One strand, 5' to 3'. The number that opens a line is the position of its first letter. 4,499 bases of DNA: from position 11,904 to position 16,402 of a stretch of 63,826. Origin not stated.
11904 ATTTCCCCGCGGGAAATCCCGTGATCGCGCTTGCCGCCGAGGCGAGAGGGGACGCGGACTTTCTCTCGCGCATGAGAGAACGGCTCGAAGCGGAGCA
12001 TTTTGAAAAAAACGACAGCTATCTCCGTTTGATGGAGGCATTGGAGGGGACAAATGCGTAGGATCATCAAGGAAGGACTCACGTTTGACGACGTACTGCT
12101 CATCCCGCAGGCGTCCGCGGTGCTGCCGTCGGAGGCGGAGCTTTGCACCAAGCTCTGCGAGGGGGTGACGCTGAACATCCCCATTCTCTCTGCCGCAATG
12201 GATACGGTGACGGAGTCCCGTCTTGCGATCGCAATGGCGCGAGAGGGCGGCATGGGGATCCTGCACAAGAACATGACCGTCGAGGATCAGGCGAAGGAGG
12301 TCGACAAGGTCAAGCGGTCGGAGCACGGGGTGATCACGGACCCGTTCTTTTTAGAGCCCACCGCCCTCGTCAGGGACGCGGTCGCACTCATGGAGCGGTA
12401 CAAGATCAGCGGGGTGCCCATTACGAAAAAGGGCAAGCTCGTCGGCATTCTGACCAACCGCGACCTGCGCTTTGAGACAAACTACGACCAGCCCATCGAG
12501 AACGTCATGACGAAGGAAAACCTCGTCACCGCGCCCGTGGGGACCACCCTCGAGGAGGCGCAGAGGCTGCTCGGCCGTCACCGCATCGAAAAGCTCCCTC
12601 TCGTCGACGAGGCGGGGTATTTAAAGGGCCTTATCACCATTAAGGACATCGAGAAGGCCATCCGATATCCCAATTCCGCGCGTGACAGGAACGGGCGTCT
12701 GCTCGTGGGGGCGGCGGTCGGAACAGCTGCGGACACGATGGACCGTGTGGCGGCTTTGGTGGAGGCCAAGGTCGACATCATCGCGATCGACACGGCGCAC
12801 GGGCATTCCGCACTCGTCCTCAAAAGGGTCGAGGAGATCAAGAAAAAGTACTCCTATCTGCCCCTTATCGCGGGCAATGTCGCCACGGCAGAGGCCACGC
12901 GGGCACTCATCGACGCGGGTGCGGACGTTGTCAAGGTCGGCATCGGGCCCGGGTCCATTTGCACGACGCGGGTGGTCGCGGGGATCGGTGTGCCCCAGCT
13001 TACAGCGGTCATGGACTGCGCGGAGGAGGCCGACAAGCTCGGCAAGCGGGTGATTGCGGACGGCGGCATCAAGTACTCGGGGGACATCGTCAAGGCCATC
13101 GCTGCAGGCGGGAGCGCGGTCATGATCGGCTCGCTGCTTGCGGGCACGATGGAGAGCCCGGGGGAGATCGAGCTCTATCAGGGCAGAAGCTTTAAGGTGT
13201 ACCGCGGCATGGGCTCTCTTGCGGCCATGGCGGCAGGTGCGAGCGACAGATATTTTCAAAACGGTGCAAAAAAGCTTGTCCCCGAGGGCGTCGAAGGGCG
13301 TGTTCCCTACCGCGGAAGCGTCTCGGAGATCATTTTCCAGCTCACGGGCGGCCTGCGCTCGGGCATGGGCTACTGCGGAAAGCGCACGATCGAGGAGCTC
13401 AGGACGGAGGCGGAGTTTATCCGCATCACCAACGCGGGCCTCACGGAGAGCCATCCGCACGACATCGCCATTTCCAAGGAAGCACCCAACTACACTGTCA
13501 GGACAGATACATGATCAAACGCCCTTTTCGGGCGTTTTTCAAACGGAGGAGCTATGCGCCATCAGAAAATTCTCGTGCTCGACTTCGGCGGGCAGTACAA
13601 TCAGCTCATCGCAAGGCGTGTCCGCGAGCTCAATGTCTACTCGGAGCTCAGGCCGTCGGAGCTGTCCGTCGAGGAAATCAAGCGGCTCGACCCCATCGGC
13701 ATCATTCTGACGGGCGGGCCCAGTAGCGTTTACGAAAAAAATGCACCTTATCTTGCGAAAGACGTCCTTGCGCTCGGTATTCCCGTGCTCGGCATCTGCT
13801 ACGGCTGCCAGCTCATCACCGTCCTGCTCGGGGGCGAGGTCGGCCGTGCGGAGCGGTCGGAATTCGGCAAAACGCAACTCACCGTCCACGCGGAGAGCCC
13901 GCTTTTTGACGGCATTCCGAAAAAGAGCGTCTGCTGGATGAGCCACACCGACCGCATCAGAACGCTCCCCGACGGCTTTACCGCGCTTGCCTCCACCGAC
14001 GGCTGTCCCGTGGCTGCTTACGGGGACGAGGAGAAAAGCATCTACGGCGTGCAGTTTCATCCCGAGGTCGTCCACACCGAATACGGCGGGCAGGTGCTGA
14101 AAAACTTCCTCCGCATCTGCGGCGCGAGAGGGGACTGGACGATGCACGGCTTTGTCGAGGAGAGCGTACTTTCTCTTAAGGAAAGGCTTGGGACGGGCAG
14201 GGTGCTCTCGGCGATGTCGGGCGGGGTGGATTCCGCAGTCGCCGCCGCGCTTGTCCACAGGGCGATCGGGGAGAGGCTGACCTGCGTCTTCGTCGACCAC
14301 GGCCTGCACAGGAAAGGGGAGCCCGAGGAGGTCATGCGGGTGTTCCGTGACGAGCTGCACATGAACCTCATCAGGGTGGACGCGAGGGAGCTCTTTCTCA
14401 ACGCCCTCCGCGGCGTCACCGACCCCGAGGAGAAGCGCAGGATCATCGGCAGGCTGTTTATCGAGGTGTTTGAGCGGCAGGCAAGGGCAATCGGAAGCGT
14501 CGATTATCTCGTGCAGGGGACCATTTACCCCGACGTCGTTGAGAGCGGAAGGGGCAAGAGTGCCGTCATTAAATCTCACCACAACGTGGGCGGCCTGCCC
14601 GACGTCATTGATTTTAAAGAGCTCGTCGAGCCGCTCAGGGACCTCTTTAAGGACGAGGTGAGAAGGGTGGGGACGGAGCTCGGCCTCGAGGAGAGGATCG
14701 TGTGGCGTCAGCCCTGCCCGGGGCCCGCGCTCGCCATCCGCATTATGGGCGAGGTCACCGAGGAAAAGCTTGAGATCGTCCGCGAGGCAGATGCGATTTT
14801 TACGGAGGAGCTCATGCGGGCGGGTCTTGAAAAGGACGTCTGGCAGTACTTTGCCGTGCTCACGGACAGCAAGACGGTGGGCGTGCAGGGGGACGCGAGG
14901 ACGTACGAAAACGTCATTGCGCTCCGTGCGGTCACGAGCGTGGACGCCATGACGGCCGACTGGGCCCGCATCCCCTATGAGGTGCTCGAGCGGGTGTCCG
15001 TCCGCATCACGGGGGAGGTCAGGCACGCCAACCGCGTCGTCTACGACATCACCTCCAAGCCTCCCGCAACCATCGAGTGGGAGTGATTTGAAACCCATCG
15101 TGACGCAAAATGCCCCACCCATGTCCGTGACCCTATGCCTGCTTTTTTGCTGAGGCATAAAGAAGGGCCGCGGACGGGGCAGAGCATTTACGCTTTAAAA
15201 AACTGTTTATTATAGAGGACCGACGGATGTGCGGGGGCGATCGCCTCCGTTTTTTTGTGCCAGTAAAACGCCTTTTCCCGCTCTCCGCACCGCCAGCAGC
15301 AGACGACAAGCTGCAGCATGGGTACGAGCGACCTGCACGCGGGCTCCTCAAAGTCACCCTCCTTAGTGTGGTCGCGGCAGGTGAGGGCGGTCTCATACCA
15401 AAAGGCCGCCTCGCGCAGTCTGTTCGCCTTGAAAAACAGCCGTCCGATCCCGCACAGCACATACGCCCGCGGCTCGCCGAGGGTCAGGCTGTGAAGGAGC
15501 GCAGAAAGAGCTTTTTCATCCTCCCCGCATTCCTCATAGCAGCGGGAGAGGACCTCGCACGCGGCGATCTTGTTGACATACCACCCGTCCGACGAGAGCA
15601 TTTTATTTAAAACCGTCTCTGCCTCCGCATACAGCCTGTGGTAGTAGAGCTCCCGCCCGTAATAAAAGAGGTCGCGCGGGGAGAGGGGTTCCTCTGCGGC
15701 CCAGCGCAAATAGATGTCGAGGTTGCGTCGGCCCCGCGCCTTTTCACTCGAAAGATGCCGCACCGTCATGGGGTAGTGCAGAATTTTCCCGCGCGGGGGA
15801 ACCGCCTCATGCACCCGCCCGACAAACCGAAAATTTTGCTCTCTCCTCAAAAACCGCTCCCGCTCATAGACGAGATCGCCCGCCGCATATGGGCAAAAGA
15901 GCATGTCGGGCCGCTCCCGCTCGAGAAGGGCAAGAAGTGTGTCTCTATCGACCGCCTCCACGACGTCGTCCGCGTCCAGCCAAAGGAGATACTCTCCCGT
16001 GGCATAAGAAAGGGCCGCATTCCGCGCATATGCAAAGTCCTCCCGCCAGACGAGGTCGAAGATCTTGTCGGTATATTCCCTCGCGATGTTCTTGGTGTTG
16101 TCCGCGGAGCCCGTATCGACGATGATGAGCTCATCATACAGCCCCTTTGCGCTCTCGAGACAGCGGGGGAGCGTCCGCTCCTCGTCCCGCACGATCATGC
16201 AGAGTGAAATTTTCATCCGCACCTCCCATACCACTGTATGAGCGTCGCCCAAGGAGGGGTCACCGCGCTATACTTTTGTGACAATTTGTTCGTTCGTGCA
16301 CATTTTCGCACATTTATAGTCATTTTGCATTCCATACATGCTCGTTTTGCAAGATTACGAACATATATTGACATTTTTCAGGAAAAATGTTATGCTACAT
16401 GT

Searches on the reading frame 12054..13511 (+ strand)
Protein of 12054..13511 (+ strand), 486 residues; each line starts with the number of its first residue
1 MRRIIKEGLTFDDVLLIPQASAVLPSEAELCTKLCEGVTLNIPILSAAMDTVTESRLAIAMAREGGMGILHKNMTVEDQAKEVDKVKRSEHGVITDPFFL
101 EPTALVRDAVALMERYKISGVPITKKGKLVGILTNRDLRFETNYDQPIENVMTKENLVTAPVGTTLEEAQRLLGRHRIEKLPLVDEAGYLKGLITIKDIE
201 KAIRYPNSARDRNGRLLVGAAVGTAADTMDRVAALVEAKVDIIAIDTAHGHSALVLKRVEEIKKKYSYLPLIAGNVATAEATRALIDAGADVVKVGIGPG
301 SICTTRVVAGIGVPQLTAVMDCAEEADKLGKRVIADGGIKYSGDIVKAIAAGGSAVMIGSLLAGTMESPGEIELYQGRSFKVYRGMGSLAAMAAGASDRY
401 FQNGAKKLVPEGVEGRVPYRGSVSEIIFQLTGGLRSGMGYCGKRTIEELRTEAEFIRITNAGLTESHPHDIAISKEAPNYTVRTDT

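Call 15: search_protein_families(library=pfam, proteins=[window:12054-13511:+], max_evalue=0.001)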
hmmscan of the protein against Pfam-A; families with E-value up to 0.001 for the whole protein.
window:12054-13511:+ (486 aa): 5 families
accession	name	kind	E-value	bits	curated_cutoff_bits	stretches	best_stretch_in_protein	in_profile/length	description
PF00478.31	IMPDH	-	3.1e-165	549.7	25.6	1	8-469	1-345/345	IMP dehydrogenase / GMP reductase domain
PF00571.33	CBS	-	1.5e-23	83.3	24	2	149-204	2-56/57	CBS domain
PF03060.21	NMO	-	1.2e-10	41.7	28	1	224-369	98-232/331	Nitronate monooxygenase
PF01070.24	FMN_dh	-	3.5e-06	26.7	24.9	1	245-361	196-304/350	FMN-dependent dehydrogenase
PF04131.20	NanE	-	0.0002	21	27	1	227-363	52-177/192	Putative N-acetylmannosamine-6-phosphate epimerase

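Call 64: find_homologous_proteins(query=window:12054-13511:+, max_evalue=1e-100)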
Query window:12054-13511:+ (486 aa): 8000 proteins with E <= 1e-100 among 8000 candidates; the best 120 are listed.
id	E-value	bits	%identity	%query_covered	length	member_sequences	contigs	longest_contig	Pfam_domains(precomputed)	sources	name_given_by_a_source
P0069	3.9e-284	961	89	100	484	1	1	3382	PF01070.25,PF00478.32,PF03060.22,PF00571.34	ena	-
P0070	1.1e-283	959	90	100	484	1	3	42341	PF00478.32,PF03060.22,PF00571.34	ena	-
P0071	1.6e-282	955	89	100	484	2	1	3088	PF00478.32,PF03060.22,PF00571.34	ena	-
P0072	2.6e-282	955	90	100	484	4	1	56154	PF00478.32,PF03060.22,PF00571.34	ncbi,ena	-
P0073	2.6e-281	951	88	100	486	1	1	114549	PF01070.25,PF00478.32,PF03060.22,PF00571.34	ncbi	-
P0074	1.0e-280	949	88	100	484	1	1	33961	PF01070.25,PF00478.32,PF03060.22,PF00571.34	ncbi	-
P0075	5.2e-279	944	88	100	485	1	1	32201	PF00478.32,PF03060.22,PF00571.34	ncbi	-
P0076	6.5e-277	937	88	100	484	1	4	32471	PF01070.25,PF00478.32,PF03060.22,PF00571.34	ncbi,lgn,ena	-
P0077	1.0e-275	933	88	100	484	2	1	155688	PF01070.25,PF00478.32,PF03060.22,PF00571.34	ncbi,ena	-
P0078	3.5e-275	931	87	100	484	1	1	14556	PF01070.25,PF00478.32,PF03060.22,PF00571.34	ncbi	-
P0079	1.6e-274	929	87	100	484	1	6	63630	PF01070.25,PF00478.32,PF03060.22,PF00571.34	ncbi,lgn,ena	-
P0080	2.0e-274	929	87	100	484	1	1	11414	PF01070.25,PF00478.32,PF03060.22,PF00571.34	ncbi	-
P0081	3.7e-274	928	87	100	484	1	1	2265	PF01070.25,PF00478.32,PF03060.22,PF00571.34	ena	-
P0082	5.0e-274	927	87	100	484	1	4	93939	PF01070.25,PF00478.32,PF03060.22,PF00571.34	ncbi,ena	-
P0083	1.4e-273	926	86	99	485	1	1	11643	PF01070.25,PF00478.32,PF03060.22,PF00571.34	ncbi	-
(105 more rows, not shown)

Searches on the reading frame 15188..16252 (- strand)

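Call 15: search_protein_families(library=pfam, proteins=[window:15188-16252:-], max_evalue=0.001)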
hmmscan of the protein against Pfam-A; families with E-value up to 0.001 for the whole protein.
window:15188-16252:- (354 aa): 5 families
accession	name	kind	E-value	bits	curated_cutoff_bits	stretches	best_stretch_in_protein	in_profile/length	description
PF00535.33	Glycos_transf_2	-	4.3e-22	79.3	23.3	1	16-127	1-120/168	Glycosyl transferase family 2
PF07719.23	TPR_2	-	2.7e-06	27.5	27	0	263-291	1-29/34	Tetratricopeptide repeat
PF13704.12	Glyco_tranf_2_4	-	0.00011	23.1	27.5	1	22-98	1-84/98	Glycosyl transferase family 2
PF13424.12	TPR_12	-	0.00059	20.4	30.1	0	236-292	10-74/77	Tetratricopeptide repeat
PF10111.15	Glyco_tranf_2_2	-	0.00098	19.1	27.3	0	41-99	31-95/276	Glycosyltransferase like family 2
